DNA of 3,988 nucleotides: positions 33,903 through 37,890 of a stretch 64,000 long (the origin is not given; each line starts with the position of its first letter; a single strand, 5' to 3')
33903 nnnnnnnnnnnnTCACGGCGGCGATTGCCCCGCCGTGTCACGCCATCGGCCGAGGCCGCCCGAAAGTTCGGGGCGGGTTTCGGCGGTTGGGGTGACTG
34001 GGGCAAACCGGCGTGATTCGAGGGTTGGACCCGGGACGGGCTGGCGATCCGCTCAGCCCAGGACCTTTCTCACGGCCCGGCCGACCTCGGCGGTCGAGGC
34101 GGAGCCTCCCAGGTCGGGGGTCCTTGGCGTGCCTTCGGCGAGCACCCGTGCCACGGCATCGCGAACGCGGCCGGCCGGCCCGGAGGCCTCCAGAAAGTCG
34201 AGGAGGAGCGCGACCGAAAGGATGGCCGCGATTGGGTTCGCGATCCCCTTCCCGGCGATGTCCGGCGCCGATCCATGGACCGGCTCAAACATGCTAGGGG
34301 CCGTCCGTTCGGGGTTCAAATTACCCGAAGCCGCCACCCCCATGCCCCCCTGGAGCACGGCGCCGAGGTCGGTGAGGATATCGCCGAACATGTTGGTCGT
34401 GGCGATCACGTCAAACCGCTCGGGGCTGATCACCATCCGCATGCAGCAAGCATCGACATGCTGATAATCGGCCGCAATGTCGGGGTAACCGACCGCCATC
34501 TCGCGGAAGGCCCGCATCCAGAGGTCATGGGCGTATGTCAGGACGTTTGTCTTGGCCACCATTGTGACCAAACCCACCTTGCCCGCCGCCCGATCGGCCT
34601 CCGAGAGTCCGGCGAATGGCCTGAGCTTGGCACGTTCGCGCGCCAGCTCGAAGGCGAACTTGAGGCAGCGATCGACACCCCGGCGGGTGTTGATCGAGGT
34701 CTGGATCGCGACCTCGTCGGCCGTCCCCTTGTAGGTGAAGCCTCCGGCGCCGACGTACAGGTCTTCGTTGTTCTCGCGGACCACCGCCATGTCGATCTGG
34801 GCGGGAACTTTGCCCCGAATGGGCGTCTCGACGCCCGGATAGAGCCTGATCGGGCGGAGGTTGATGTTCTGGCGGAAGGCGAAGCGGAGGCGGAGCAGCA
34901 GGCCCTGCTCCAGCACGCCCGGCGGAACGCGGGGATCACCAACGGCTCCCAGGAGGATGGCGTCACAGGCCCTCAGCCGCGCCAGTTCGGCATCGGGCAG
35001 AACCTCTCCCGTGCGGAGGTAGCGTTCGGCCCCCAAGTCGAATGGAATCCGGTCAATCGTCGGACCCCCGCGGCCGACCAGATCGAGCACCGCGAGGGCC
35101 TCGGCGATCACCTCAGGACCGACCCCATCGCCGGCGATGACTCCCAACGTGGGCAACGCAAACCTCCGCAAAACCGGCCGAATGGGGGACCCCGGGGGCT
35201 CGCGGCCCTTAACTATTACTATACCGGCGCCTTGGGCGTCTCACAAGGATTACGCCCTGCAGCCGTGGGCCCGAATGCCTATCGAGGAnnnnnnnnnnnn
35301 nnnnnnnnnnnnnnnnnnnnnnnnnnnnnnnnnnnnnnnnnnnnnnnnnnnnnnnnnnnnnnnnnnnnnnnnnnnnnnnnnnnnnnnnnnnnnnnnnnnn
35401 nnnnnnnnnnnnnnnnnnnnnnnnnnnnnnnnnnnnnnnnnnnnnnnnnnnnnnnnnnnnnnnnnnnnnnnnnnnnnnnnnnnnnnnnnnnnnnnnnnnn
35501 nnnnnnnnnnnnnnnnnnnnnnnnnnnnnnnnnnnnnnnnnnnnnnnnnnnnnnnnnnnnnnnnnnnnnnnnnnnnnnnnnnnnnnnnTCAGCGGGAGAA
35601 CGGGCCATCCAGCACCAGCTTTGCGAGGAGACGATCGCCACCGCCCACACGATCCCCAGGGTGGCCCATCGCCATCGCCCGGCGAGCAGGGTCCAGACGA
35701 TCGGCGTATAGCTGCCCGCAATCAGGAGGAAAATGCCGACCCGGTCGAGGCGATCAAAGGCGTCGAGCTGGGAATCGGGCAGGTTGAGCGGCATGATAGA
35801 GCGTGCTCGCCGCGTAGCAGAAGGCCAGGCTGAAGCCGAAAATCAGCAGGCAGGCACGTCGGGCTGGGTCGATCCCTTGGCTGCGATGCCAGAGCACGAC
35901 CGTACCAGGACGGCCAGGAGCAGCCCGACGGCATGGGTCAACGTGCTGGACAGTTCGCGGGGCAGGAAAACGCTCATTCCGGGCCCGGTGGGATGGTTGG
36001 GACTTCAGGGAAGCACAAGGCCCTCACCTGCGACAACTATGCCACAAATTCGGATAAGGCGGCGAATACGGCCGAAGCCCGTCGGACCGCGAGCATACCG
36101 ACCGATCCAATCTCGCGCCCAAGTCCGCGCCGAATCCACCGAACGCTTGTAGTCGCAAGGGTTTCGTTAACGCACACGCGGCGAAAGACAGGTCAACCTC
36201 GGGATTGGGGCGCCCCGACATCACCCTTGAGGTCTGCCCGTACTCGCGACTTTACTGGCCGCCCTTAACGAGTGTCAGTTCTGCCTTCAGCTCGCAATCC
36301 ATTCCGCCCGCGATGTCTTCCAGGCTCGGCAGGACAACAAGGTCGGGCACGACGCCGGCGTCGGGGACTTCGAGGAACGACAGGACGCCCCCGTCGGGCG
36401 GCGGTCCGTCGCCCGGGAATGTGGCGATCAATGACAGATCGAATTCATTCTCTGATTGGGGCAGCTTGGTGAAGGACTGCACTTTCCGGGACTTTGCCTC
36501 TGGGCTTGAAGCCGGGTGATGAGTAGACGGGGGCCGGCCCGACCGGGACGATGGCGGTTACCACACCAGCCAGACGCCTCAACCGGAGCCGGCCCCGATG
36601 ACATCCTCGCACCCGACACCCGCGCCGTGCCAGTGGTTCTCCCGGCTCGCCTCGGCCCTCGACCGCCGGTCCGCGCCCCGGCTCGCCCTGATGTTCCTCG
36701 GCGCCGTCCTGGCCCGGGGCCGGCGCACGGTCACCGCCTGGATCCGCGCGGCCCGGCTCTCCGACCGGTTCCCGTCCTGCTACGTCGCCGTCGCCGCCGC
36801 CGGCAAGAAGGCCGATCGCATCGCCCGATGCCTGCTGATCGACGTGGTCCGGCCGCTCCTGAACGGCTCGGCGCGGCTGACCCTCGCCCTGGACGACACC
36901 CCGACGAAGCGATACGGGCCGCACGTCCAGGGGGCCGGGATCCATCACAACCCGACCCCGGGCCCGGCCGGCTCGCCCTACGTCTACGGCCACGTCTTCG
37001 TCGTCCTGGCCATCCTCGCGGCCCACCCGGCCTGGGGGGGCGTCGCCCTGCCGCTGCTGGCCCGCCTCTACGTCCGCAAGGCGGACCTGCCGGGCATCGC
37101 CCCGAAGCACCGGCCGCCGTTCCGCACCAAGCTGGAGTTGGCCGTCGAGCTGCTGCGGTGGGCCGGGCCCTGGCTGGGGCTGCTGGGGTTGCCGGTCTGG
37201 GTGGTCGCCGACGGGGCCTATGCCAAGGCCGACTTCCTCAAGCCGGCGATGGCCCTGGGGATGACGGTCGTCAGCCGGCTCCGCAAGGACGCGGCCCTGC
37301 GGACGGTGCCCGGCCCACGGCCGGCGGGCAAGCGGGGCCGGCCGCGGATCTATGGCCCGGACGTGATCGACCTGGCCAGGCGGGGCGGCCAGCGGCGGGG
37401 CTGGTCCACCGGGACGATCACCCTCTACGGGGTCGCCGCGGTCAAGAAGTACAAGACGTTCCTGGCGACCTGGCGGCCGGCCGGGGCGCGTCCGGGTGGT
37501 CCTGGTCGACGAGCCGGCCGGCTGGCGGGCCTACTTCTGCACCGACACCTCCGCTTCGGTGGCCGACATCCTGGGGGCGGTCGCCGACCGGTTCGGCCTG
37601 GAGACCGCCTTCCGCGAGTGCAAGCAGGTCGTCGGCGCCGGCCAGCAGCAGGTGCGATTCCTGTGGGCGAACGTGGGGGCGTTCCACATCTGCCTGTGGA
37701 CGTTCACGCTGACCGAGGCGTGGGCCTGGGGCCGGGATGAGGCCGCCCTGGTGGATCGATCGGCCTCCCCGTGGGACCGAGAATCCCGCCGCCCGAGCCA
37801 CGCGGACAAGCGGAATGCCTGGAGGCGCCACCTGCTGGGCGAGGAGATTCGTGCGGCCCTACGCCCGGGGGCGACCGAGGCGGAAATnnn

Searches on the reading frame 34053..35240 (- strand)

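Call 59: search_protein_families(library=pfam, proteins=[window:34053-35240:-], max_evalue=0.001)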
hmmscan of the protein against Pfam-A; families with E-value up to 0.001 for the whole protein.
window:34053-35240:- (395 aa): 1 family
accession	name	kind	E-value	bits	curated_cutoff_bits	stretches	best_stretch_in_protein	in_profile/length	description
PF00180.25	Iso_dh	-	3.2e-83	280.3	27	1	32-390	2-348/348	Isocitrate/isopropylmalate dehydrogenase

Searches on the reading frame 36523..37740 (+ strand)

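Call 59: search_protein_families(library=pfam, proteins=[window:36523-37740:+], max_evalue=0.001)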
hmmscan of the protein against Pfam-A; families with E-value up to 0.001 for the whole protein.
window:36523-37740:+ (405 aa): 2 families
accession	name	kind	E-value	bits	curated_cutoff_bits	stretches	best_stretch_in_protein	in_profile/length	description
PF13546.12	DDE_5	-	3.4e-20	73.1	27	1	42-282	2-241/272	DDE superfamily endonuclease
PF01609.27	DDE_Tnp_1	-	0.00091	19.5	23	0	206-273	64-116/200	Transposase DDE domain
